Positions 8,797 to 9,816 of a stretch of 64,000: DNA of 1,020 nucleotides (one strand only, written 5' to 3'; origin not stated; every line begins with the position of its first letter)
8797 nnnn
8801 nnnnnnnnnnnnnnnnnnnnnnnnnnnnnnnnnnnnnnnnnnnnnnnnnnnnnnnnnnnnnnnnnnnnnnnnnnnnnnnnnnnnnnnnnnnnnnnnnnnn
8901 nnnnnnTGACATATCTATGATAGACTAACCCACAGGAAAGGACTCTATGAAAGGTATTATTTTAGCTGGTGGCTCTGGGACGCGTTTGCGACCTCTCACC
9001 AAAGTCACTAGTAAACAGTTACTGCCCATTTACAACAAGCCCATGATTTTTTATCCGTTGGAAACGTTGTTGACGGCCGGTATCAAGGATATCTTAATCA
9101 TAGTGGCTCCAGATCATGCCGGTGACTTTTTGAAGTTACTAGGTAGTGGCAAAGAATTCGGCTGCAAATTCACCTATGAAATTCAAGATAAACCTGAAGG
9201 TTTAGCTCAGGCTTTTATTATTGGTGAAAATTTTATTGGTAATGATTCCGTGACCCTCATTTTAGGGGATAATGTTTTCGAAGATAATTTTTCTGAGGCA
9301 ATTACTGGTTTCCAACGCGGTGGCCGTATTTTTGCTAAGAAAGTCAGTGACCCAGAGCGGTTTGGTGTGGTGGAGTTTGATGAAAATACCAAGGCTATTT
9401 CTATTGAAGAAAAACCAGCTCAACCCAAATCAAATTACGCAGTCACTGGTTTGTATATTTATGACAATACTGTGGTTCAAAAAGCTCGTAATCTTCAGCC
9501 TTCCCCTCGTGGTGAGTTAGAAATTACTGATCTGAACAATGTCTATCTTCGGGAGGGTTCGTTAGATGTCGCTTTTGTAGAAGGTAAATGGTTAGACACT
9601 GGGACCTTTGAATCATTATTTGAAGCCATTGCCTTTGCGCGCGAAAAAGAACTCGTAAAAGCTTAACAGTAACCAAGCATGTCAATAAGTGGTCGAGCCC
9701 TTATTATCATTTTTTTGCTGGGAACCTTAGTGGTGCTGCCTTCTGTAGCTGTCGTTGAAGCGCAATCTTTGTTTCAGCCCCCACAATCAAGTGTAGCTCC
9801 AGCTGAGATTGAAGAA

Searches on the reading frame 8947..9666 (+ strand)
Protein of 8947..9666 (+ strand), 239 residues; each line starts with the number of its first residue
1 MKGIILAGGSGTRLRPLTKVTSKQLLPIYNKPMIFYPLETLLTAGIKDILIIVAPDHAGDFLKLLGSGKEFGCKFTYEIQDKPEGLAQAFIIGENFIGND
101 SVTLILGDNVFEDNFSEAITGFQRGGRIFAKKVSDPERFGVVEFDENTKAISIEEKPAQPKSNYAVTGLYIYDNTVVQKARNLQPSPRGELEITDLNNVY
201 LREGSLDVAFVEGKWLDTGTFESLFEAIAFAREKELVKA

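Call 82: search_protein_families(library=pfam, proteins=[window:8947-9666:+], max_evalue=0.001)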
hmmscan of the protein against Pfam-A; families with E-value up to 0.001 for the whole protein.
window:8947-9666:+ (239 aa): 2 families
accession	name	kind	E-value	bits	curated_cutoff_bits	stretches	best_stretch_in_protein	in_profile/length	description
PF00483.29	NTP_transferase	-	3e-68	230.5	21.2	1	2-232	1-243/245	Nucleotidyl transferase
PF12804.13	NTP_transf_3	-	6.1e-10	39.9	27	1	3-111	1-98/160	MobA-like NTP transferase domain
